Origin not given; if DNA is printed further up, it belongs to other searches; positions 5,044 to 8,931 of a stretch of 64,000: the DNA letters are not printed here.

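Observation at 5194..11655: Four-gene operon PP2C phosphatase / membrane kinase / small TM protein / giant P-loop NTPase: candidate undescribed phospho-regulated, membrane-associated conflict or signalling system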

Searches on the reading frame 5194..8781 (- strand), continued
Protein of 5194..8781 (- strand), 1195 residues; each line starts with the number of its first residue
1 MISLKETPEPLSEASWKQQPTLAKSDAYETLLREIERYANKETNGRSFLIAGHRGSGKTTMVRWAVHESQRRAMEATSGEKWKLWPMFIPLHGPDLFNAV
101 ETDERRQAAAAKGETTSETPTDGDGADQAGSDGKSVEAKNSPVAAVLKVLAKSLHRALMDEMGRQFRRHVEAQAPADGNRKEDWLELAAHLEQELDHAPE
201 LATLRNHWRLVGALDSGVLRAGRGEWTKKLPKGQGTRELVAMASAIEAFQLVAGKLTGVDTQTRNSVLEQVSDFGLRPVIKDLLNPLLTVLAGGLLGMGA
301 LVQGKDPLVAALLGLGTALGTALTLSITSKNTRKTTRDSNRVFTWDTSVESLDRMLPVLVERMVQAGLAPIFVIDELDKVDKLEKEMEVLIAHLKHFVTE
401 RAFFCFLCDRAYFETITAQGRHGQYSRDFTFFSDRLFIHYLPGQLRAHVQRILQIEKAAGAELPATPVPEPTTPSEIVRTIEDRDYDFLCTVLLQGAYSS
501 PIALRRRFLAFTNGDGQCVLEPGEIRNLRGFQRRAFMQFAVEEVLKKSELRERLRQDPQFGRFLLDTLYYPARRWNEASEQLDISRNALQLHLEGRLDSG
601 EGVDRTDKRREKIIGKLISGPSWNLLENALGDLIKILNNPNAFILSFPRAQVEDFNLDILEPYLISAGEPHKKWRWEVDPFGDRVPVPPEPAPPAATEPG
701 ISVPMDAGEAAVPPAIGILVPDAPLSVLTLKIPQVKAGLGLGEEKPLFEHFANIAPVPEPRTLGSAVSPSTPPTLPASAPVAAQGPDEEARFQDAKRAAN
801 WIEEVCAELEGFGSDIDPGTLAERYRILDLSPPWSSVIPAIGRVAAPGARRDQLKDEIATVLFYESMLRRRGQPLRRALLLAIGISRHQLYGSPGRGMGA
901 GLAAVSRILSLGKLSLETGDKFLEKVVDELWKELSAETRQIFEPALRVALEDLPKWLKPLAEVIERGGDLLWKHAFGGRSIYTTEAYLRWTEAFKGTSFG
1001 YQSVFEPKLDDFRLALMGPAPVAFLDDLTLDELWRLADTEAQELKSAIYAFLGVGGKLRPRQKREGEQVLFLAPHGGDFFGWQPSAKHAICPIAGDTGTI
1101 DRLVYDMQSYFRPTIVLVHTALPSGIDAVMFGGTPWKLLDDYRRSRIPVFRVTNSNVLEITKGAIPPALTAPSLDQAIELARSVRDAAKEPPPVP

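Call 26: find_related_loci(query=A2, collection=genome_contigs, flank=10000)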
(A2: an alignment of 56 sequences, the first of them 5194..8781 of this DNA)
Query A2 (1195 aa) in genome_contigs; peptide patterns used: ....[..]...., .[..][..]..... (x = any residue, [..] = any of these).
599 stretches matched a pattern (row limit reached: there are more); 84 encode a relative of the query (tblastn E <= 1e-3); the best 80 are kept; 79 distinct loci.
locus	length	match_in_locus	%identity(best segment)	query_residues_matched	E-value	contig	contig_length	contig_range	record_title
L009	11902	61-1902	39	2-644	2e-109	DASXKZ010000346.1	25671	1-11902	MAG TPA_asm: Candidatus Angelobacter sp. isolate SMAG_U5289 k141_618661, whole genome shotgun sequence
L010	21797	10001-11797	36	2-607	6e-94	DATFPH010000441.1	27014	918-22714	MAG TPA_asm: Thermoanaerobaculia bacterium isolate SMAG_U9298 k141_818801, whole genome shotgun sequence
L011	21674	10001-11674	37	2-601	1e-89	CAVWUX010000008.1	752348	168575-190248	MAG: uncultured Acidobacteriaceae bacterium isolate MFD04944.bin.1.317 genome assembly, contig: contig_25919, whole geno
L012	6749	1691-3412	35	2-599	1e-89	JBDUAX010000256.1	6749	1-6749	MAG: Gemmatimonadaceae bacterium isolate cluster4_bin.200 NODE_38740_length_6749_cov_7.108903, whole genome shotgun sequ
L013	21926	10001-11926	31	4-644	6e-89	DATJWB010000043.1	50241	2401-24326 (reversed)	MAG TPA_asm: Bryobacteraceae bacterium isolate SMAG_U15088 k141_2758322, whole genome shotgun sequence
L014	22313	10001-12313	31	2-699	4e-88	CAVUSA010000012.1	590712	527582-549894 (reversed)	MAG: uncultured Gammaproteobacteria bacterium isolate MFD09671.bin.2.152 genome assembly, contig: contig_96991, whole ge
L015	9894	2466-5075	31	8-1012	2e-86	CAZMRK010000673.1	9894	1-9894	MAG TPA_asm: uncultured Solibacteraceae bacterium isolate binchicken_co84_469 genome assembly, contig: k141_1731877, who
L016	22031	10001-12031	34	2-695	2e-85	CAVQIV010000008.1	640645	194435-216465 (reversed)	MAG: Thermoanaerobaculaceae bacterium isolate MFD10043.bin.2.76 genome assembly, contig: contig_29978, whole genome shot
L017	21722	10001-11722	34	2-584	1e-84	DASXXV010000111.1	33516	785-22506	MAG TPA_asm: Terracidiphilus sp. isolate SMAG_U4807 k141_4436772, whole genome shotgun sequence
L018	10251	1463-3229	34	17-612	1e-83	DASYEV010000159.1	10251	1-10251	MAG TPA_asm: Acidobacteriaceae bacterium isolate SMAG_U4996 k141_4728569, whole genome shotgun sequence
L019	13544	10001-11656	34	2-573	1e-82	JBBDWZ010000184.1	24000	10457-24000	MAG: Gemmatimonadota bacterium isolate LejiaD_2_62_10 Lejia_D_3422_length_24000_cov_6, whole genome shotgun sequence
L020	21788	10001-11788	31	24-644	7e-79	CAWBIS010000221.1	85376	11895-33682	MAG: Terriglobia bacterium isolate MFD04752.bin.3.16 genome assembly, contig: contig_37834, whole genome shotgun sequenc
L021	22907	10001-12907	34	25-1030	8e-79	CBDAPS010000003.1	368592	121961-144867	MAG: Granulicella sp. isolate b2aae2f6-e65c-4d05-b23e-4e78d2d6083b genome assembly, contig: contig_3, whole genome shotg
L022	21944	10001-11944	31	3-597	5e-77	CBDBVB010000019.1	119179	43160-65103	MAG: Inquilinaceae bacterium isolate e0ea3d66-1d80-49f0-a312-4fce0f68fffb genome assembly, contig: contig_19, whole geno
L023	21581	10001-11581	32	19-596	1e-76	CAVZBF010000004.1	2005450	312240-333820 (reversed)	MAG: uncultured Bacteroidetes bacterium isolate MFD09212.bin.2.196 genome assembly, contig: contig_6810, whole genome sh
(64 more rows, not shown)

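Call 38: find_related_loci(query=A3, collection=metagenome_contigs, flank=10000)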
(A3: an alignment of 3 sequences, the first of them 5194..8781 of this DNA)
Query A3 (1195 aa) in metagenome_contigs; peptide patterns used: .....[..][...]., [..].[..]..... (x = any residue, [..] = any of these).
301 stretches matched a pattern, but none encodes a relative of the query by tblastn (E <= 1e-3).

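Call 44: search_solved_structures(query=A2, max_evalue=1)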
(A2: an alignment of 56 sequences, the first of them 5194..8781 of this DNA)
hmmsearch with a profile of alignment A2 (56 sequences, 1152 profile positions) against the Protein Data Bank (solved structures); distinct sequences matched with E-value up to 1: 9.
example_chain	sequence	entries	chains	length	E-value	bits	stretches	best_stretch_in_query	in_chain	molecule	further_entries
5uj7_C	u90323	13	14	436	0.013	16.9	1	47-90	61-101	Origin recognition complex subunit 4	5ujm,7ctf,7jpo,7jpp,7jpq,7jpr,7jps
7cte_D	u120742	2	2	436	0.013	16.9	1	47-90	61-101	Origin recognition complex subunit 4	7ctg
4xgc_D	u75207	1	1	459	0.022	16.2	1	48-90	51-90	Origin recognition complex subunit 4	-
7jgr_D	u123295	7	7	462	0.022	16.2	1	48-90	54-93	Origin recognition complex subunit 4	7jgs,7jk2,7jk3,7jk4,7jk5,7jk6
8hr7_A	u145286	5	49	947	0.057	14.8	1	49-155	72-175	Archaeal ATPase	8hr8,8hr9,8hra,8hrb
3cmu_A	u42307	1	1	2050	0.08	14.3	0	56-75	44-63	Protein recA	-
8fnt_B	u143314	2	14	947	0.092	14.1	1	49-155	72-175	Archaeal ATPase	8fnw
3cmt_A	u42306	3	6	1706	0.23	12.8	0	56-75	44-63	Protein recA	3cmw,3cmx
3cmv_A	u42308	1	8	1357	0.67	11.2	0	56-75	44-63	Protein recA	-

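Call 69: predict_structure(alignment_id=A2)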
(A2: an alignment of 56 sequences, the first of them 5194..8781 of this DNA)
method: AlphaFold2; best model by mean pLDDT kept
length: 1195 residues; sequences in the alignment: 56
mean_pLDDT: 78.5   pTM: 0.58
mean pLDDT of the five models: 78.5, 77.7, 76.2, 75.0, 74.0
residues with pLDDT >= 90: 540; 70-90: 328; 50-70: 155; < 50: 172
segments of 3 or more residues with pLDDT < 50: 117-139, 256-285, 322-344, 700-785, 890-893
pLDDT, mean of each block of 10 residues (from residue 1): 92 93 96 97 96 94 97 81 93 89 76 59 40 46 88 96 94 85 94 92 96 91 68 93 93 57 35 34 53 59 67 61 38 35 60 91 96 96 91 90 96 92 88 96 96 81 60 64 92 96 94 92 93 97 96 94 97 92 95 84 59 86 97 97 90 89 87 92 87 62 40 33 30 28 34 31 30 34 55 94 94 89 93 93 90 89 94 91 74 62 90 88 92 85 70 83 75 69 78 76 77 75 75 85 87 69 78 81 89 89 85 91 66 73 89 72 67 93 86 52
secondary structure, 60 per line:
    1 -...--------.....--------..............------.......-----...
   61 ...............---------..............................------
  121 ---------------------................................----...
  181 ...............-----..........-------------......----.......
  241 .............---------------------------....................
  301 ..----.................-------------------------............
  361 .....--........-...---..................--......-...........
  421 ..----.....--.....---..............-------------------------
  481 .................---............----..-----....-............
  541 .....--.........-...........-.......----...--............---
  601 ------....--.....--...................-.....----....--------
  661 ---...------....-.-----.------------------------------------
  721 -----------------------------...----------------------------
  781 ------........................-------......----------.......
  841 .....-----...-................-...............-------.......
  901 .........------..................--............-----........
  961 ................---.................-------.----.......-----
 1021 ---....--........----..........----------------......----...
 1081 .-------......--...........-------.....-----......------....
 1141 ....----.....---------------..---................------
elements in order (helices of 4 or more, strands of 3 or more residues): E2-4 H13-17 H26-39 E46-52 H58-75 E85-92 H93-114 H142-173 H178-195 H201-210 H224-229 H234-253 H281-302 H307-323 H349-365 E368-375 H383-400 E403-408 H410-422 H427-431 E434-438 H442-452 E453-455 H481-497 H501-511 H524-527 H529-545 H548-556 H558-568 H570-576 E581-583 H586-597 H607-610 H613-617 H620-638 H640-644 H649-652 E664-666 E673-676 H787-810 H818-823 H834-845 H855-870 H872-886 H894-909 H916-933 H936-947 H953-976 H980-996 H1009-1015 H1030-1037 H1042-1051 E1068-1073 H1078-1081 E1089-1094 H1097-1107 E1115-1119 H1125-1130 H1137-1144 E1149-1153 H1174-1189

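Call 71: fold_search(model_id=the predicted structure, library=pdb)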
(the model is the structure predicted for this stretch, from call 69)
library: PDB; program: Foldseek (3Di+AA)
matches with E <= 10: 460; with E <= 0.001: 0
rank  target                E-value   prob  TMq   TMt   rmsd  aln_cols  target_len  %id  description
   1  7uqi_C                3.9e-02  0.44  0.10  0.18  36.4       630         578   12  Cryo-EM structure of the S. cerevisiae chromatin remodeler Yta7 hexamer bound to ADP (released 2023-02-01)
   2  9p00_D                3.9e-02  0.35  0.07  0.14  36.3       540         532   12  Cryo-EM structure of apo S. Mansoni p97 (released 2025-08-13)
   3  7uqi_B                5.8e-02  0.18  0.08  0.14  34.8       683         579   13  Cryo-EM structure of the S. cerevisiae chromatin remodeler Yta7 hexamer bound to ADP (released 2023-02-01)
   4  8das_E                6.4e-02  0.21  0.08  0.15  36.4       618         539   12  Saccharomyces cerevisiae Ufd1/Npl4/Cdc48 complex bound to two ubiquitin moieties in presence of SUMO-ubiquitin(K48poly (released 2022-11-30)
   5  9p07_C                7.6e-02  0.25  0.08  0.16  35.2       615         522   12  Cryo-EM structure of S. Mansoni p97 bound to compound 804 (released 2025-08-13)
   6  9mpv_B                9.1e-02  0.21  0.09  0.16  37.7       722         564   13  Cryo-EM structure of three VCPIP1 VCPIDs bound to VCP (released 2025-10-15)
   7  9ox9_B                9.5e-02  0.21  0.09  0.16  37.2       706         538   12  Cryo-EM structure of S. Mansoni p97 bound to CB-5083 (released 2025-08-13)
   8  9ox9_A                9.5e-02  0.21  0.08  0.16  37.0       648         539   13  Cryo-EM structure of S. Mansoni p97 bound to CB-5083 (released 2025-08-13)
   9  9ox9_C                9.5e-02  0.18  0.07  0.13  35.2       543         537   12  Cryo-EM structure of S. Mansoni p97 bound to CB-5083 (released 2025-08-13)
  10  9ox9_F                1.0e-01  0.20  0.08  0.14  35.2       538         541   12  Cryo-EM structure of S. Mansoni p97 bound to CB-5083 (released 2025-08-13)
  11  9p01_A                1.1e-01  0.18  0.09  0.16  35.6       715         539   11  Cryo-EM structure of S. Mansoni p97 bound to ATPgS (released 2025-08-13)
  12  8dar_D                1.2e-01  0.18  0.08  0.14  36.3       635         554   11  Saccharomyces cerevisiae Ufd1/Npl4/Cdc48 complex unbound but in the presence of SUMO-ubiquitin(K48polyUb)-mEOS and ATP (released 2022-11-30)
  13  9ox9_E                1.2e-01  0.14  0.07  0.14  37.9       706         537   11  Cryo-EM structure of S. Mansoni p97 bound to CB-5083 (released 2025-08-13)
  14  8dau_B                1.3e-01  0.20  0.08  0.12  36.3       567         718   13  Saccharomyces cerevisiae Ufd1/Npl4/Cdc48 complex bound to two folded ubiquitin moieties and one unfolded ubiquitin in  (released 2022-11-30)
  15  9p07_E                1.3e-01  0.16  0.08  0.14  35.1       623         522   10  Cryo-EM structure of S. Mansoni p97 bound to compound 804 (released 2025-08-13)
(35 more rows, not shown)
